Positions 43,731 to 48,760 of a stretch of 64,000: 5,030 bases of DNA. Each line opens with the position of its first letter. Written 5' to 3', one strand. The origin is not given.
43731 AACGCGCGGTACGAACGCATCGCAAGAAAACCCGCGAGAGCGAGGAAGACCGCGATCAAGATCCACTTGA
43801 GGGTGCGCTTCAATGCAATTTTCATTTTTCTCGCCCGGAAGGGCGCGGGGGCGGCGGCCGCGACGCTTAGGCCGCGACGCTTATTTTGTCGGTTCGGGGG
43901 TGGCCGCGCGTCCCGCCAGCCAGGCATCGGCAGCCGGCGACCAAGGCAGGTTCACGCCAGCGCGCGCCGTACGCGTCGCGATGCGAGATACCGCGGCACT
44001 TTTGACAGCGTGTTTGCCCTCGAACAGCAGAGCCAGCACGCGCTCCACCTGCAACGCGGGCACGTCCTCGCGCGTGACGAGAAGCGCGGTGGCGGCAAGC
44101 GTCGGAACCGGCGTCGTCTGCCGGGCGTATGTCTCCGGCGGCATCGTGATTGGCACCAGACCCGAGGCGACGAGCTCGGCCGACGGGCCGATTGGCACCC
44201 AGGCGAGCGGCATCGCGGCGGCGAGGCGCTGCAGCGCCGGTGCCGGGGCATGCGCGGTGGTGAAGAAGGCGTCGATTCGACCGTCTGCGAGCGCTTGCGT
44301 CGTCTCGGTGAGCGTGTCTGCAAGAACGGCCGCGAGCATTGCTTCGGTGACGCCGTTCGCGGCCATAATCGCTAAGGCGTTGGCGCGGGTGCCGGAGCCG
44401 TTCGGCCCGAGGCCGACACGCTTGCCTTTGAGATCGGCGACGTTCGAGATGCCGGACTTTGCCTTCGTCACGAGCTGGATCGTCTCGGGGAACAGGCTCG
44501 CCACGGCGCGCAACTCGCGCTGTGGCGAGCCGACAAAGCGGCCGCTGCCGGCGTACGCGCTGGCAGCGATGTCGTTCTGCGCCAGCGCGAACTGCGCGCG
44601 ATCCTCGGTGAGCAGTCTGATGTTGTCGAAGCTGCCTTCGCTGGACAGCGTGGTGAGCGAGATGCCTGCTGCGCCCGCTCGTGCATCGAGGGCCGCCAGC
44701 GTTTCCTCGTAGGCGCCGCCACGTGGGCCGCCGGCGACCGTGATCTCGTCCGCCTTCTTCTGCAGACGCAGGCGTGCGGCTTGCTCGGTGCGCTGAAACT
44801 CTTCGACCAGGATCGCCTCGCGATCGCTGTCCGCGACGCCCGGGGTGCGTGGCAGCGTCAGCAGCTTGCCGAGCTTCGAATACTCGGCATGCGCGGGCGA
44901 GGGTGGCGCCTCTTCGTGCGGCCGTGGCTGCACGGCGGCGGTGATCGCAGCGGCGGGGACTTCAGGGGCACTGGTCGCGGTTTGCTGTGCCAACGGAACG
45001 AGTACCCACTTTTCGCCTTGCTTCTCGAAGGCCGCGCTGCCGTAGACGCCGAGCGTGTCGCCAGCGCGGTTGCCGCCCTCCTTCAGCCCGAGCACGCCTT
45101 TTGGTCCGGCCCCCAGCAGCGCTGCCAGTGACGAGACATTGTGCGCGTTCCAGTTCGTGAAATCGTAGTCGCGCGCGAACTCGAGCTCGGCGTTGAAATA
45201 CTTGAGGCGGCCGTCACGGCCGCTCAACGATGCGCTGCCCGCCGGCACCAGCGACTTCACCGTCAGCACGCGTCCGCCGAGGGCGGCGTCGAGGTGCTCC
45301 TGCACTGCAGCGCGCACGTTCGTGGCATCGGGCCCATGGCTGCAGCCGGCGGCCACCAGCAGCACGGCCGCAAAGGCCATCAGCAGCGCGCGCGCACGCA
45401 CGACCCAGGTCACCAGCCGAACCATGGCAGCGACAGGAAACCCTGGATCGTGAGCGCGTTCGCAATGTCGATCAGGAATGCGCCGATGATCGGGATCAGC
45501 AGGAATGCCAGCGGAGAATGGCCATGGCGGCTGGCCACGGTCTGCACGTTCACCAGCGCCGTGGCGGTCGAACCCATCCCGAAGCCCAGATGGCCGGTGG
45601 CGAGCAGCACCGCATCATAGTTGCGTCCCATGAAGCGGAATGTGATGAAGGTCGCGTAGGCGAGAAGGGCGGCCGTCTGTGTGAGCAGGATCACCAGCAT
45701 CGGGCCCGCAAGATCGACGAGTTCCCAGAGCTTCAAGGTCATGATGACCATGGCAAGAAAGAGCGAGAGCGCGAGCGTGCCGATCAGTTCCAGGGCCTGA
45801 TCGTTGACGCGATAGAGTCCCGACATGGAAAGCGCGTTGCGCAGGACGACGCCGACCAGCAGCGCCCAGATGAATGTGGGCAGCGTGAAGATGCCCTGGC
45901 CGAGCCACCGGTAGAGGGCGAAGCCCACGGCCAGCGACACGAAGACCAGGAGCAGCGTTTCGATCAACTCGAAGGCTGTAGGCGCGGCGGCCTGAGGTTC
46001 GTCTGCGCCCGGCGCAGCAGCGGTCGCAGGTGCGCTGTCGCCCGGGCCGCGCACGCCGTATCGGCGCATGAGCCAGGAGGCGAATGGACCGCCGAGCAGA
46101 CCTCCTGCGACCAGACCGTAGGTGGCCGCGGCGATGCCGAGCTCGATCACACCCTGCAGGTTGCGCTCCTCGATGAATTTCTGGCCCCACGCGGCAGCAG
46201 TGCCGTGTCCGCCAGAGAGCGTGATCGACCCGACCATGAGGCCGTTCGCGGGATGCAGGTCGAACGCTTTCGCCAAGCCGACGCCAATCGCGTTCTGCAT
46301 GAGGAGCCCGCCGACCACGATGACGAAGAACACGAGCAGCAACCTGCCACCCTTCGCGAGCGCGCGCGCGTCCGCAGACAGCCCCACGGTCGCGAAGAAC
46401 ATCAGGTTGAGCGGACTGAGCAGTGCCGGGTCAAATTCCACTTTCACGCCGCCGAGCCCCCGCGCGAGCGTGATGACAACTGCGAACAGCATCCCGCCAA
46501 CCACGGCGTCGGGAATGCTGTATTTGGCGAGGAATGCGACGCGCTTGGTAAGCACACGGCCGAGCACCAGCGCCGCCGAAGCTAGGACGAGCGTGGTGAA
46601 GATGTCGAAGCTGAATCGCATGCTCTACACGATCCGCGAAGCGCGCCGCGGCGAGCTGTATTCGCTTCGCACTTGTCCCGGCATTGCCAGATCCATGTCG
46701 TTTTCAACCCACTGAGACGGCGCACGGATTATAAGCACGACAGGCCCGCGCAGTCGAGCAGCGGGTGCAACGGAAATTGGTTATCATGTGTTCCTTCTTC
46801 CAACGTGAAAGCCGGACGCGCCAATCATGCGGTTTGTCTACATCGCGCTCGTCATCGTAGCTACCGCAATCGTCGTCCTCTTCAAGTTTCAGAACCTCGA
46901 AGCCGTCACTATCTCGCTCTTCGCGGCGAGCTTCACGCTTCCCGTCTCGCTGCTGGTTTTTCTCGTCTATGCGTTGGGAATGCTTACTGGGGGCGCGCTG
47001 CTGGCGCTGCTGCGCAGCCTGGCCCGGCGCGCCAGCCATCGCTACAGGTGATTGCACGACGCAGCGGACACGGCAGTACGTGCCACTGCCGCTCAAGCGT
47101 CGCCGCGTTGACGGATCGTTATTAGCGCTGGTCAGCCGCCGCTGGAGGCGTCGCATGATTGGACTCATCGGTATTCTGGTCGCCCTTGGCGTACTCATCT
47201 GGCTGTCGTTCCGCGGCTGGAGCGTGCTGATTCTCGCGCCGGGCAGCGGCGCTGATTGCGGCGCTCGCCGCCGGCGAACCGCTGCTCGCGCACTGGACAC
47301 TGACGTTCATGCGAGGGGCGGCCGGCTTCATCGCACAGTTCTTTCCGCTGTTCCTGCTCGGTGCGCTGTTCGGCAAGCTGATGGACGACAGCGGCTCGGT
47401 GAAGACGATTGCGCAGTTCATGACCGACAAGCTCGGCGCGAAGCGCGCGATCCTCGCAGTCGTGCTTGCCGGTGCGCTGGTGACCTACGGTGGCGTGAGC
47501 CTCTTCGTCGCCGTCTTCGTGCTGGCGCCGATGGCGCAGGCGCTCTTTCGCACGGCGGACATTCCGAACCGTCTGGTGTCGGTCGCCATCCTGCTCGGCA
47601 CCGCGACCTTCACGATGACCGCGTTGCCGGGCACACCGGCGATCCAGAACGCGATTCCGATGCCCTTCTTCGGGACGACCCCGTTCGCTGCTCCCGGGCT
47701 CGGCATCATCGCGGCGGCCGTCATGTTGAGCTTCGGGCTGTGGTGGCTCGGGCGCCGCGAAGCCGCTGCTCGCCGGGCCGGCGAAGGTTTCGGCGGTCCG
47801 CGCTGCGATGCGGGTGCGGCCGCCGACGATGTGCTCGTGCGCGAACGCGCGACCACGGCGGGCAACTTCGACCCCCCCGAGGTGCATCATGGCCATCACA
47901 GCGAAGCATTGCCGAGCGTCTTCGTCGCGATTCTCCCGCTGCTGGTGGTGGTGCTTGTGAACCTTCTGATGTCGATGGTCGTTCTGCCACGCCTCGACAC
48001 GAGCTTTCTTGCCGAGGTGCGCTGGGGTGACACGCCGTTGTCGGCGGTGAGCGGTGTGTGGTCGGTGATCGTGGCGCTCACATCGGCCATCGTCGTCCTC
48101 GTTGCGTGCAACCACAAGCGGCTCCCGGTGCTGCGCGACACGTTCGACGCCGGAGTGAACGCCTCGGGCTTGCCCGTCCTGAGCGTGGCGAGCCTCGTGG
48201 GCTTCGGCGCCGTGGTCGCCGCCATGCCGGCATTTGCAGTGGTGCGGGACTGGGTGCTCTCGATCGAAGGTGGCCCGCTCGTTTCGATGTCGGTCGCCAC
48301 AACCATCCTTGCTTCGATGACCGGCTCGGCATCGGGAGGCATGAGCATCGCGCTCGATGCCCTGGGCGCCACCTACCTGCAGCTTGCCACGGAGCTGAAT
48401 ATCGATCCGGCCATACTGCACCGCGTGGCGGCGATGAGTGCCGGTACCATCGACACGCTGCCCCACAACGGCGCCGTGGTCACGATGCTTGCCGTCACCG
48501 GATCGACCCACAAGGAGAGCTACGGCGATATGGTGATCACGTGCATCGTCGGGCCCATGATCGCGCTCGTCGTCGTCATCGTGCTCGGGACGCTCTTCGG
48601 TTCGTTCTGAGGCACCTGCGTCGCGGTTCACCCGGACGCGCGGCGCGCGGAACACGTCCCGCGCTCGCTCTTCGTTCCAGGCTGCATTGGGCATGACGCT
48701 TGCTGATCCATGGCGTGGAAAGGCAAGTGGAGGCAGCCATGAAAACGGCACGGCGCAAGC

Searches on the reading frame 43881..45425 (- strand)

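Call 29: search_protein_families(library=pfam, proteins=[window:43881-45425:-], max_evalue=0.001)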
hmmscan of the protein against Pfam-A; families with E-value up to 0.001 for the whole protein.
window:43881-45425:- (514 aa): 3 families
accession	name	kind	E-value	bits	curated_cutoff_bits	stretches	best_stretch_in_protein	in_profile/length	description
PF16868.10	NMT1_3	-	3.3e-46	158.7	27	1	251-495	27-277/289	NMT1-like family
PF09084.16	NMT1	-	2e-11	44.6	20.5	1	253-389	19-146/216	NMT1/THI5 like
PF12974.12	Phosphonate-bd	-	2.7e-05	24.1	27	1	313-396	84-169/242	ABC transporter, phosphonate, periplasmic substrate-binding protein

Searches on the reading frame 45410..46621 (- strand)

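Call 29: search_protein_families(library=pfam, proteins=[window:45410-46621:-], max_evalue=0.001)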
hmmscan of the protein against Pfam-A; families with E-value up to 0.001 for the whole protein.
window:45410-46621:- (403 aa): 1 family
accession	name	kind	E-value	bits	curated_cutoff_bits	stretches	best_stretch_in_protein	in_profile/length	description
PF03616.19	Glt_symporter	-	2.9e-117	391.9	26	1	4-367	2-367/368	Sodium/glutamate symporter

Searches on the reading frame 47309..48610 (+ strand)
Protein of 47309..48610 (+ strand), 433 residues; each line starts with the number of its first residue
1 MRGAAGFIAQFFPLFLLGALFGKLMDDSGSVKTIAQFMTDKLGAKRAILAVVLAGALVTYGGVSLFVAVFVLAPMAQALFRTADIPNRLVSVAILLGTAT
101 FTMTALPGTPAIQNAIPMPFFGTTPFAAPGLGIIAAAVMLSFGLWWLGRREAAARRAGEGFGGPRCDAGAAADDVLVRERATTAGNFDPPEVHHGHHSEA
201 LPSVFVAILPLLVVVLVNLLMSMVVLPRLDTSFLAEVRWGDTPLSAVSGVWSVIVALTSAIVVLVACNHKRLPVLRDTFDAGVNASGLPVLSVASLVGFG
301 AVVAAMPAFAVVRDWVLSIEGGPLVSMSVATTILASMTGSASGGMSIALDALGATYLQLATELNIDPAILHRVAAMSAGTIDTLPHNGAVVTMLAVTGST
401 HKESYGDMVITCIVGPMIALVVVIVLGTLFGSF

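Call 29: search_protein_families(library=pfam, proteins=[window:47309-48610:+], max_evalue=0.001)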
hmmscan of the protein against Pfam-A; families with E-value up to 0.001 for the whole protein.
window:47309-48610:+ (433 aa): 2 families
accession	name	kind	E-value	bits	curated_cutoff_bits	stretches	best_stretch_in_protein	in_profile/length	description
PF02447.22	GntP_permease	-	2.8e-10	40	22.5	1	14-112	64-160/440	GntP family permease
PF03600.22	CitMHS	-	2e-07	30.9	31.9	1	7-224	37-232/336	Citrate transporter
